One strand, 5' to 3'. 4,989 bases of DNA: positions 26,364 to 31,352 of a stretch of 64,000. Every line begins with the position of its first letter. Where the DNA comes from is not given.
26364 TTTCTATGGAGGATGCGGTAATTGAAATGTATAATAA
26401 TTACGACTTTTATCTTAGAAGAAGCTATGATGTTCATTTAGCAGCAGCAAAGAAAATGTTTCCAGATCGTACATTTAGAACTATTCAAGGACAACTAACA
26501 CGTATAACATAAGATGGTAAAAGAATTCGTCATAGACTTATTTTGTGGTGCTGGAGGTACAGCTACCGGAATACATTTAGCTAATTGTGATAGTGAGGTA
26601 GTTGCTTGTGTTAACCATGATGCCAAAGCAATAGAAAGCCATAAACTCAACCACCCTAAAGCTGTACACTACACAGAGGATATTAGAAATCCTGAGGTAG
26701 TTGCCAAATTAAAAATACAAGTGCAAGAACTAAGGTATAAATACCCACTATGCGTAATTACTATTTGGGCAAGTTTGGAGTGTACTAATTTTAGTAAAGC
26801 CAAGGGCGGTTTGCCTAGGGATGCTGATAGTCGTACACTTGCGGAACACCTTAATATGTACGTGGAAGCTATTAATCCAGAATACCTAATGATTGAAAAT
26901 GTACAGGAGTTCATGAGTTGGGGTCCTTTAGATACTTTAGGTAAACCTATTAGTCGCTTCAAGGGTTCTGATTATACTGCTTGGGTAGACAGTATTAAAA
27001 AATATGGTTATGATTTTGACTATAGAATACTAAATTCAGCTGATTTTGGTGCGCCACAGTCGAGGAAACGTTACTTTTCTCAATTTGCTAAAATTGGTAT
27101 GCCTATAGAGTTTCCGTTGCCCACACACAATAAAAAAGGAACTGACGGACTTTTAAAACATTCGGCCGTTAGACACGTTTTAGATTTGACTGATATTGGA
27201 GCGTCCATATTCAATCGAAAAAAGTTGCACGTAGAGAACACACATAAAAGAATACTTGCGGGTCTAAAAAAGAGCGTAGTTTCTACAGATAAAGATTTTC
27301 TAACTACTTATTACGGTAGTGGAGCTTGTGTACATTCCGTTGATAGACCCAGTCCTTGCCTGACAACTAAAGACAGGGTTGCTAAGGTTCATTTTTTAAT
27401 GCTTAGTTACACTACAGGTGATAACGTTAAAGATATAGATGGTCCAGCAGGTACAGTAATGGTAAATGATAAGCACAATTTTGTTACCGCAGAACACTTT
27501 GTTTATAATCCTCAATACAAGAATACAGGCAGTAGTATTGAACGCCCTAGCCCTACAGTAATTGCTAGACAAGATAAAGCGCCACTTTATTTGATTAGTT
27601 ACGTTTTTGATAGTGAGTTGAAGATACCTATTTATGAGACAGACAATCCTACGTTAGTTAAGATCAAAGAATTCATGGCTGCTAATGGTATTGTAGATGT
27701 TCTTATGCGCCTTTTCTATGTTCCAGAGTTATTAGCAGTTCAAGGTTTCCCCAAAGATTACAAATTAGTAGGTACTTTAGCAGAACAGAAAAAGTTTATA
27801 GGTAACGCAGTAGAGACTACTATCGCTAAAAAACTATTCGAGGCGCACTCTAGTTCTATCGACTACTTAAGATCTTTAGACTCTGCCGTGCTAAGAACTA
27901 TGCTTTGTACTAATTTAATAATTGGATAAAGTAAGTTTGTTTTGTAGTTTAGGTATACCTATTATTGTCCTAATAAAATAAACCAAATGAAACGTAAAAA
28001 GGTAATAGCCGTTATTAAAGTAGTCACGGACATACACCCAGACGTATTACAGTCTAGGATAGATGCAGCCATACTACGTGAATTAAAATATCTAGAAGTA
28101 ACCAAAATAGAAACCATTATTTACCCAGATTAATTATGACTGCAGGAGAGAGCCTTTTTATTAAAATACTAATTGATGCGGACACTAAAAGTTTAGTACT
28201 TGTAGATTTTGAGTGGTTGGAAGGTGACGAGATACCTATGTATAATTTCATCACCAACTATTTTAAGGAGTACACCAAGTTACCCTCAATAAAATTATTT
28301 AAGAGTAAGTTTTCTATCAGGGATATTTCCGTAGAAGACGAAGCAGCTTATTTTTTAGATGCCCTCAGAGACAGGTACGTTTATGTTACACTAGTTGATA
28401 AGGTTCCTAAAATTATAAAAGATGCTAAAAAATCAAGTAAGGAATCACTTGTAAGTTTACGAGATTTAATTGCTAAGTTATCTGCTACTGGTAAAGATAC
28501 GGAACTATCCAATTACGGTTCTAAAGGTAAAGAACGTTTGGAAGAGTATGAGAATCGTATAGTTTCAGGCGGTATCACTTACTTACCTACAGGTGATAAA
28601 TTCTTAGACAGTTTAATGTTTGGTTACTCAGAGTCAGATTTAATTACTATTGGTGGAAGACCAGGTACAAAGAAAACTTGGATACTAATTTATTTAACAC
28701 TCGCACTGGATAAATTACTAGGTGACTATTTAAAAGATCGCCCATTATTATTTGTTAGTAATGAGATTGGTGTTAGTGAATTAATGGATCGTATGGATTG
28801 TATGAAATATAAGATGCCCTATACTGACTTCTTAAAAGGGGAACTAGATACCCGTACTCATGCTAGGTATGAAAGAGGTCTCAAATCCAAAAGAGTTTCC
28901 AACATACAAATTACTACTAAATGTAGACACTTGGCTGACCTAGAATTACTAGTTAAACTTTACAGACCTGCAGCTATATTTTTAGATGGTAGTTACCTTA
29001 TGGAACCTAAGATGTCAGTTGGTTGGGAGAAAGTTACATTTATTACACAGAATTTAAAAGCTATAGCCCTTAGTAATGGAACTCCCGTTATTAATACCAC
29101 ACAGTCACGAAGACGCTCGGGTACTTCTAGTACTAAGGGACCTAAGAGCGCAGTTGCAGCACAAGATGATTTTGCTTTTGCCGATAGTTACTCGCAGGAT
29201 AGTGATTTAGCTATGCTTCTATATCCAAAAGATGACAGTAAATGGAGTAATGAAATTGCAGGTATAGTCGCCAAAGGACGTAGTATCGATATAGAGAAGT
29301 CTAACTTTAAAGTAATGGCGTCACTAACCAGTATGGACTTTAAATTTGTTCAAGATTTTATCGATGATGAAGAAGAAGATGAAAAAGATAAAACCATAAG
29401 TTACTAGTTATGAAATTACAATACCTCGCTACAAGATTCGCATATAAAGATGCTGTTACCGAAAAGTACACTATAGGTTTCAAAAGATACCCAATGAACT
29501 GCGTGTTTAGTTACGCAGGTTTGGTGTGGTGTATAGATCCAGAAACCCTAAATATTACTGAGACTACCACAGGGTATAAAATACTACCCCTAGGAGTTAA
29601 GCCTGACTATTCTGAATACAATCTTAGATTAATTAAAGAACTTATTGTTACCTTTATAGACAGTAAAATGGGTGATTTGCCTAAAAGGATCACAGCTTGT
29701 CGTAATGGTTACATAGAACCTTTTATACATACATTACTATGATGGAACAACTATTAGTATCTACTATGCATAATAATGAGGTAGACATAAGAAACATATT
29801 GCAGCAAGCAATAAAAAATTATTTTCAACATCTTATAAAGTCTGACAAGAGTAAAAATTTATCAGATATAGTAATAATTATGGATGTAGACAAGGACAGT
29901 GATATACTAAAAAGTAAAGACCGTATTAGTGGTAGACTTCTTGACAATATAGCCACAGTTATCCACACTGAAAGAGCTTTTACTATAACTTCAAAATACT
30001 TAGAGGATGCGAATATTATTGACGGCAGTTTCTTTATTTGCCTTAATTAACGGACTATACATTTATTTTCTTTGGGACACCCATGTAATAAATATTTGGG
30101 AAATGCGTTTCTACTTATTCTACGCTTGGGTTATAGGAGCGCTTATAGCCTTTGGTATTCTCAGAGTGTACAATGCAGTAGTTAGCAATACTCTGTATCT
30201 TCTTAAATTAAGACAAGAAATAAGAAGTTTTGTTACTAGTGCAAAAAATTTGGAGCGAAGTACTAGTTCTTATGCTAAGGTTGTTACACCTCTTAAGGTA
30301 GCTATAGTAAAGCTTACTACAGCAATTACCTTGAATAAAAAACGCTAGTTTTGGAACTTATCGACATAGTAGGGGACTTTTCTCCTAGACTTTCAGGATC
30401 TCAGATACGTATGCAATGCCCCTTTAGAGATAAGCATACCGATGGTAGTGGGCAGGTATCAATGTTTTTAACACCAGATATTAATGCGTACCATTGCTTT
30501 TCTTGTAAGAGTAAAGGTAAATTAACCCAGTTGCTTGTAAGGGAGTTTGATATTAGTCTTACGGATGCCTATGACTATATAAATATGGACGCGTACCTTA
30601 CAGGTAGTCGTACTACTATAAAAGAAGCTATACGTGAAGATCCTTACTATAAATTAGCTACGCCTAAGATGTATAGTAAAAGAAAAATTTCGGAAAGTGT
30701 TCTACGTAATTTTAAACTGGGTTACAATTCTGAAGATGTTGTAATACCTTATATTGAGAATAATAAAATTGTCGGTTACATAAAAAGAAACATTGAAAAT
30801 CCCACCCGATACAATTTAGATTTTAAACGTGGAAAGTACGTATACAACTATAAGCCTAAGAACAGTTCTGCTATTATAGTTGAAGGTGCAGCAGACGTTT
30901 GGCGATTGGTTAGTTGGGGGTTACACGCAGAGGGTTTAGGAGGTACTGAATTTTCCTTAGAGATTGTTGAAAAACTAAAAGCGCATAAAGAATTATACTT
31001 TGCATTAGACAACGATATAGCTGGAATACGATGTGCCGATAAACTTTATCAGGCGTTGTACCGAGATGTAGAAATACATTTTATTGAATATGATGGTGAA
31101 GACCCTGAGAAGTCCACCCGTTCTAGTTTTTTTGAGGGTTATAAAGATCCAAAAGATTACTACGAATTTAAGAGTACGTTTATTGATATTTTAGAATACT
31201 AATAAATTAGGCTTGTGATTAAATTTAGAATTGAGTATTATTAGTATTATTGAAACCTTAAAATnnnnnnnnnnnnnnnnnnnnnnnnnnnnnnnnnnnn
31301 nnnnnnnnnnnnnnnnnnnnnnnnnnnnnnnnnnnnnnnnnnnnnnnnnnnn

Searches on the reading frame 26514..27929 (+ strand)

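Call 10: search_protein_families(library=pfam, proteins=[window:26514-27929:+])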
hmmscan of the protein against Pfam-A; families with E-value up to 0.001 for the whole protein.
window:26514-27929:+ (471 aa): 1 family
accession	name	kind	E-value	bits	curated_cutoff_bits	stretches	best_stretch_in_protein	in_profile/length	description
PF00145.23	DNA_methylase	-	1.9e-29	103.6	22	1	6-445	3-322/324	C-5 cytosine-specific DNA methylase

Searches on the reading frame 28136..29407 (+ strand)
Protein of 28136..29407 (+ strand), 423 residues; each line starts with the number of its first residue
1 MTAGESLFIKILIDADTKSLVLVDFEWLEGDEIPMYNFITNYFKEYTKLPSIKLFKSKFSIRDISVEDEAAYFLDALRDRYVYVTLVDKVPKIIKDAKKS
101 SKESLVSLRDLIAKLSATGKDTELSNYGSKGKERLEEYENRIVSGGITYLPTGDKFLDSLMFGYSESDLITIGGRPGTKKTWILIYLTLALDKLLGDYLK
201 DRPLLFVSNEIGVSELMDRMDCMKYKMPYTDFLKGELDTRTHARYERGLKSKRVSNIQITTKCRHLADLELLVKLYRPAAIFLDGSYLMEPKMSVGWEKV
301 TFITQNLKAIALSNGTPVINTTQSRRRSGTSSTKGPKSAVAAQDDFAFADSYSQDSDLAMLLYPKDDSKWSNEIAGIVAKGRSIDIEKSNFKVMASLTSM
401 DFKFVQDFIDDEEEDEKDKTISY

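Call 44: search_protein_families(library=pfam, proteins=[window:28136-29407:+], max_evalue=0.01)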
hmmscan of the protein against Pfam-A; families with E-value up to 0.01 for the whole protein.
window:28136-29407:+ (423 aa): 2 families
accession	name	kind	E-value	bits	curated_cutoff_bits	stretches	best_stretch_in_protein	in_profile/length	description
PF03796.21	DnaB_C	-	2.7e-17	63.4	27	1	150-397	2-250/255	DnaB-like helicase C terminal domain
PF13481.12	AAA_25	-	0.0043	17.1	27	1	164-266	29-134/195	AAA domain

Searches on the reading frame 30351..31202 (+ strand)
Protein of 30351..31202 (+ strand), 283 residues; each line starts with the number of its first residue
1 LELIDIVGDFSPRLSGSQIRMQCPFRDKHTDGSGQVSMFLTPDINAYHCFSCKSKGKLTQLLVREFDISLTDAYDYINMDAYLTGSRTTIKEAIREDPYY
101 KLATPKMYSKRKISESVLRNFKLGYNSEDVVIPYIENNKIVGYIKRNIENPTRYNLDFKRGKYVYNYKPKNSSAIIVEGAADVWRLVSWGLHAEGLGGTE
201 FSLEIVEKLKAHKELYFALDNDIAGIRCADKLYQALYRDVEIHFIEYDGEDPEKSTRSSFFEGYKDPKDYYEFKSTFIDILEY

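Call 44: search_protein_families(library=pfam, proteins=[window:30351-31202:+], max_evalue=0.01)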
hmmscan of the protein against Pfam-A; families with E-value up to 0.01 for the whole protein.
window:30351-31202:+ (283 aa): 5 families
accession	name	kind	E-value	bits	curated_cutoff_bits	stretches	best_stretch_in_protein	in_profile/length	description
PF13155.12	Toprim_2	-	4.4e-07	30.6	22.1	1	175-252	1-84/88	Toprim-like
PF13662.12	Toprim_4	-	1.2e-06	29.1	25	1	173-243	2-82/85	Toprim domain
PF01807.25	Zn_ribbon_DnaG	-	2.6e-05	24.4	24.9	1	14-77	27-85/98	CHC2 zinc finger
PF23728.1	Tubby_C_like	-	0.00016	22.1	24.4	1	136-222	20-109/172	Tubby C-terminal like domain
PF01751.28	Toprim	-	0.00062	20.3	23.1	1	174-237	2-81/96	Toprim domain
